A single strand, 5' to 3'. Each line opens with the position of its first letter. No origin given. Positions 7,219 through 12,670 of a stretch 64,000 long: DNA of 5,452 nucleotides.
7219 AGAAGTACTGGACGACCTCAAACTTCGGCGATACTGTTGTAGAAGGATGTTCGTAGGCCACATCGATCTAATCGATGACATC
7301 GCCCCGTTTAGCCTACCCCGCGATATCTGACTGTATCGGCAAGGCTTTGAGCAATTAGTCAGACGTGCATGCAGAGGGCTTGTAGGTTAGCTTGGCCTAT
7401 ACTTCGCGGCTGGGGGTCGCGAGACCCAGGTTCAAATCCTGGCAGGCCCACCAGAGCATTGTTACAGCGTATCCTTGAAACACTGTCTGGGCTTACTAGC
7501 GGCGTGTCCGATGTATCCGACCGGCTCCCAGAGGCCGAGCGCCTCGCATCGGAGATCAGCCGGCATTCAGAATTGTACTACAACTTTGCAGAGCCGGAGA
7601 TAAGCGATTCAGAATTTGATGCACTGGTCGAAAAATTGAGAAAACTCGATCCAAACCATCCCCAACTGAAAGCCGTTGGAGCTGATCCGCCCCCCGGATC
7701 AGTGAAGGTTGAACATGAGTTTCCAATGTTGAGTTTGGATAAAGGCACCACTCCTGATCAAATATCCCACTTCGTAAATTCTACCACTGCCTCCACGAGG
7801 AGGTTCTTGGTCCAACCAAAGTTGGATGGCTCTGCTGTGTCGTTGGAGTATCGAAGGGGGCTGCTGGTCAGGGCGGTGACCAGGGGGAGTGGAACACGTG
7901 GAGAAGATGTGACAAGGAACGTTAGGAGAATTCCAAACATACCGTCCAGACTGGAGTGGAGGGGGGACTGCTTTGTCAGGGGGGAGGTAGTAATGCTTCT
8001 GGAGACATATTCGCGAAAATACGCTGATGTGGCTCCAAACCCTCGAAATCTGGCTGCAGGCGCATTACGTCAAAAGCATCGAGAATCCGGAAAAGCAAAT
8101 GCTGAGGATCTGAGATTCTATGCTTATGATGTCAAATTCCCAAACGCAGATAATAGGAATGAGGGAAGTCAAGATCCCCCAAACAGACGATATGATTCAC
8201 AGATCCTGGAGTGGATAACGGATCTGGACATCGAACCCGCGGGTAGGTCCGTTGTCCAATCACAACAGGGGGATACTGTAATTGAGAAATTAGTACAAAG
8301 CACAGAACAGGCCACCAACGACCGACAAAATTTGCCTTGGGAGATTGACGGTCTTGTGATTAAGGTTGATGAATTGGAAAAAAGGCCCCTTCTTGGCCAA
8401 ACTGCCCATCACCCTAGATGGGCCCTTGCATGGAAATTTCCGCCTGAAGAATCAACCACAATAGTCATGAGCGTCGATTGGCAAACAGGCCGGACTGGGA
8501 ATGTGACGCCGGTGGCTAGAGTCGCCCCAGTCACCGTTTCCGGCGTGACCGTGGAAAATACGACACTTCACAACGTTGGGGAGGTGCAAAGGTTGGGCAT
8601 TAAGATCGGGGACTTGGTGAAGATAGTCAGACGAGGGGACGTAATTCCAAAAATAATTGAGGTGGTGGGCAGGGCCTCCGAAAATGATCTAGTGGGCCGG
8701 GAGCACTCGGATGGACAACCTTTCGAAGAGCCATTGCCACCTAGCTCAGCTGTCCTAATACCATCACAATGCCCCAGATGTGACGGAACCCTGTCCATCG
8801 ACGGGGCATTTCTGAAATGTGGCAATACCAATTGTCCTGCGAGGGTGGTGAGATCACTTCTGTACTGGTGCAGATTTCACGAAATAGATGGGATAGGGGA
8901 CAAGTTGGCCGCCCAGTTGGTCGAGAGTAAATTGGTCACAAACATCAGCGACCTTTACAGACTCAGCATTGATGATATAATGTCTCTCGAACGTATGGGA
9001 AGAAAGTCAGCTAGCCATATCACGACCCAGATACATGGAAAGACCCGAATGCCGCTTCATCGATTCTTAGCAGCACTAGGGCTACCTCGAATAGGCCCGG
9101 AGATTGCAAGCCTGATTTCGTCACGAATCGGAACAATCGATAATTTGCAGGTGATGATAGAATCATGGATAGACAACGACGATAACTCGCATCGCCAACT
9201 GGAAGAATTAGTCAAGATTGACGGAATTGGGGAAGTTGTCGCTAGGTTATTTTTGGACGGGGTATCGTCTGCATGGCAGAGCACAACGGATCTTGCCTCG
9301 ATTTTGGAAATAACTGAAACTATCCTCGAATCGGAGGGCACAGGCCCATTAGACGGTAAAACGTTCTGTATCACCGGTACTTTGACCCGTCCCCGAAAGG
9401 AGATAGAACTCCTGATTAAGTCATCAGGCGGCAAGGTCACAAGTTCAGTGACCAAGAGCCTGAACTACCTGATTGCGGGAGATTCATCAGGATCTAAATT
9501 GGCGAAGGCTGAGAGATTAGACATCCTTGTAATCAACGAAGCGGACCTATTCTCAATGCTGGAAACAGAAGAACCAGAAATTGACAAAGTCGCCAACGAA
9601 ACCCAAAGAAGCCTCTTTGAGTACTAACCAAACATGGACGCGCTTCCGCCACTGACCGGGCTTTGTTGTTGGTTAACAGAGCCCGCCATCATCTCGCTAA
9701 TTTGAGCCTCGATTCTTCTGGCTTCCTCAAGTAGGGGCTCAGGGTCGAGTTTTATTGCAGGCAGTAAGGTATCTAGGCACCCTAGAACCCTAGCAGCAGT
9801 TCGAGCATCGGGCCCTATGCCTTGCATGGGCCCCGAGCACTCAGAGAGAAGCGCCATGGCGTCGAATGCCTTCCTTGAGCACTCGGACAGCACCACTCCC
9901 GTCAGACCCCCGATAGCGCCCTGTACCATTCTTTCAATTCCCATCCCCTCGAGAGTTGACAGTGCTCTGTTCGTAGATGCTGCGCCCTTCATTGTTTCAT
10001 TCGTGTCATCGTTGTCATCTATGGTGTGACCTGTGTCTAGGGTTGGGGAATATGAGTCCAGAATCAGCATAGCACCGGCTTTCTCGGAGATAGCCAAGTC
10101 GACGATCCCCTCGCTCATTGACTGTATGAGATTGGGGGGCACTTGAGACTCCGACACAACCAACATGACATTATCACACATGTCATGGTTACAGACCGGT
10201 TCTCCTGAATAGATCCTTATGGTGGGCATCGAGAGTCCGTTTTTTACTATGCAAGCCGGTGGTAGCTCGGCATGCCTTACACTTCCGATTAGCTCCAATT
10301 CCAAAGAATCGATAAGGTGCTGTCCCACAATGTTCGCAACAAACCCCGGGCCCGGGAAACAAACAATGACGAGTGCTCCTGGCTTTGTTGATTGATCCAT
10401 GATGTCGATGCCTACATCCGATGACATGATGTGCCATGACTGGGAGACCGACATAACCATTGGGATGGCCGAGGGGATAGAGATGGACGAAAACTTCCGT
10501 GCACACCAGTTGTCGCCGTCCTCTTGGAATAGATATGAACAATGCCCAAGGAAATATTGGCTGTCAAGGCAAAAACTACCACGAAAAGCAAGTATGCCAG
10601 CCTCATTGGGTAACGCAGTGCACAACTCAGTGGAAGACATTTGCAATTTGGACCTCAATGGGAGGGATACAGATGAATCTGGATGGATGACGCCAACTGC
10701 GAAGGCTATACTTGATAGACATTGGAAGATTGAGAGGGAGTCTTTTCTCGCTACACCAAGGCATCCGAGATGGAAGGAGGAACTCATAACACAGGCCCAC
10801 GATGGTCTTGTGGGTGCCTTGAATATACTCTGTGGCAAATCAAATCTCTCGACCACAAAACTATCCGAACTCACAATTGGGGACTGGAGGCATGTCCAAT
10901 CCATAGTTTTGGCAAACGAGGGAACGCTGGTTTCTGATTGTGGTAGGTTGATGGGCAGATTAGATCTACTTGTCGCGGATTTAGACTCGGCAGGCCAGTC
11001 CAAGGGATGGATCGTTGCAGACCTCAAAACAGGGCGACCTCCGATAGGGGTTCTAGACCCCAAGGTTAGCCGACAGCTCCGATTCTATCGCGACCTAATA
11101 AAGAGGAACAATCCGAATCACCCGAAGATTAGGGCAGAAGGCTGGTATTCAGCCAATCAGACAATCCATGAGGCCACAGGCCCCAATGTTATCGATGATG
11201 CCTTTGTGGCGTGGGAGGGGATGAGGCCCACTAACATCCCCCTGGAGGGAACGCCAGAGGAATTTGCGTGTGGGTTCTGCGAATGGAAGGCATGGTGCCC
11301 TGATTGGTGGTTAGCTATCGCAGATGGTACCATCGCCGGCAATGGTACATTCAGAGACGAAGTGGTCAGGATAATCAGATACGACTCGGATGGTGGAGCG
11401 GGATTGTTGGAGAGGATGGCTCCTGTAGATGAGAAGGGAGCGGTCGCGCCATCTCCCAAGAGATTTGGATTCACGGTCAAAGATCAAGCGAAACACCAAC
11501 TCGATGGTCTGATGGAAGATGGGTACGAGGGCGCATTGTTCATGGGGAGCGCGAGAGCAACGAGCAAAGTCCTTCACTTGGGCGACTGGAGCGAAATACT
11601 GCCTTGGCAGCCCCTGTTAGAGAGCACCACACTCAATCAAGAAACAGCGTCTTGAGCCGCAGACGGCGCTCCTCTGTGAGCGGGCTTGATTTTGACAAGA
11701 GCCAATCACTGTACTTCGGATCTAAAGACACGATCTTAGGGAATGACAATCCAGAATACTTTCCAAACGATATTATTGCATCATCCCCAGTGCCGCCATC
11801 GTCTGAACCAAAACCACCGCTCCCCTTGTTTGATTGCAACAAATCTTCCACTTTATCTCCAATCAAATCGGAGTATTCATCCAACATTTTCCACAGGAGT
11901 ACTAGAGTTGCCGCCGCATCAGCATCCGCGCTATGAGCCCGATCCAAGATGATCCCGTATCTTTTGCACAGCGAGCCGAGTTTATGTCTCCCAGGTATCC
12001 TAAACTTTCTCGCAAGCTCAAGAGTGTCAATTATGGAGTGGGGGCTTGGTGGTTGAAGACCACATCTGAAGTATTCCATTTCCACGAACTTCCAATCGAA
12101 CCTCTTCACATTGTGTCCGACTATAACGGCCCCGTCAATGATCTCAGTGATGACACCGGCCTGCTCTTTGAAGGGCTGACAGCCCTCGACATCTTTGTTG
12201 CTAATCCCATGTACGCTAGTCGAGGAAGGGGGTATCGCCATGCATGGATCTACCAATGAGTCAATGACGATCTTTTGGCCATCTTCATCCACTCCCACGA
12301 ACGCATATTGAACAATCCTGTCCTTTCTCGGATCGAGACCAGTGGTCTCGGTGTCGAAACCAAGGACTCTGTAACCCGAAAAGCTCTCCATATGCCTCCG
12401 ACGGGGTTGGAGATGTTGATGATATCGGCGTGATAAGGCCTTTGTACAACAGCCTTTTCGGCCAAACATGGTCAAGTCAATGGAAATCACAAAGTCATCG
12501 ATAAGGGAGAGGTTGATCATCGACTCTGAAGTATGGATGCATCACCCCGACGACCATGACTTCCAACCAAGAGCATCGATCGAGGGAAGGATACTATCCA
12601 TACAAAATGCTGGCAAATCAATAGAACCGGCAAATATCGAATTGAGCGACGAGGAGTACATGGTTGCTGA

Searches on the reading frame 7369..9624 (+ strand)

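Call 33: search_protein_families(library=pfam, proteins=[window:7369-9624:+], max_evalue=0.00001)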
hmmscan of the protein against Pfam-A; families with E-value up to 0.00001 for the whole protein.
window:7369-9624:+ (752 aa): 7 families
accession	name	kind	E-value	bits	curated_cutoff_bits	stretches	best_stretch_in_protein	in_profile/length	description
PF01653.23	DNA_ligase_aden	-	1.1e-53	182.8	27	1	113-360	6-253/253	NAD-dependent DNA ligase adenylation domain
PF03120.22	DNA_ligase_OB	-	1.2e-24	86.4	32.9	1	363-438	1-76/79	NAD-dependent DNA ligase OB-fold domain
PF00533.33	BRCT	-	3.2e-13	50.2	21.3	1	659-728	4-75/78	BRCA1 C Terminus (BRCT) domain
PF14520.12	HHH_5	-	4.8e-11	43.4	27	0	505-551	6-51/57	Helix-hairpin-helix domain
PF12826.13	HHH_2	-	5.7e-09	36.5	27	0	565-627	1-50/64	Helix-hairpin-helix motif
PF12738.14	PTCB-BRCT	-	8.7e-08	32.5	22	1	666-723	3-60/63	twin BRCT domain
PF22745.1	Nlig-Ia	-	3.7e-07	31.2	27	1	56-100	6-51/92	DNA ligase-like, N-terminal NAD+-binding domain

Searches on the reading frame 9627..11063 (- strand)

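Call 84: search_protein_families(library=pfam, proteins=[window:9627-11063:-], max_evalue=0.00001)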
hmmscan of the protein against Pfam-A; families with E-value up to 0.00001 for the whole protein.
window:9627-11063:- (479 aa): 1 family
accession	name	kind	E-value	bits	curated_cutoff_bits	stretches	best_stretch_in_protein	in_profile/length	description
PF09754.15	PAC2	-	1.5e-27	97.3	25.8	1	233-459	2-215/215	PAC2 family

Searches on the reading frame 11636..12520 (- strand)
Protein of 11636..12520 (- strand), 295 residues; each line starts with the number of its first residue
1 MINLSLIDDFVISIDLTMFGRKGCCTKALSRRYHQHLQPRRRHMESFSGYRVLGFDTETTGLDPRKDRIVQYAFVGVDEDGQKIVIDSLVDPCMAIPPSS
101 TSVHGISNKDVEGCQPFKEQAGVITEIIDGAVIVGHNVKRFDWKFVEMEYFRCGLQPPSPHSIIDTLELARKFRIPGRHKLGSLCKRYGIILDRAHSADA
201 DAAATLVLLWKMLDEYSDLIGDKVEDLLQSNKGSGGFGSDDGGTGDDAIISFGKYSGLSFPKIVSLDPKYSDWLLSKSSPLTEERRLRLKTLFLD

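Call 84: search_protein_families(library=pfam, proteins=[window:11636-12520:-], max_evalue=0.00001)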
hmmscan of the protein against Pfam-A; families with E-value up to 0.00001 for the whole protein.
window:11636-12520:- (295 aa): 2 families
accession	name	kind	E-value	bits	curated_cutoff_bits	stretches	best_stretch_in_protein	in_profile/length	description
PF00929.31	RNase_T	-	1.8e-28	100.6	24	1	54-207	2-162/164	Exonuclease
PF13482.12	RNase_H_2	-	1.3e-07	32.2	22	0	125-203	53-127/165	RNase_H superfamily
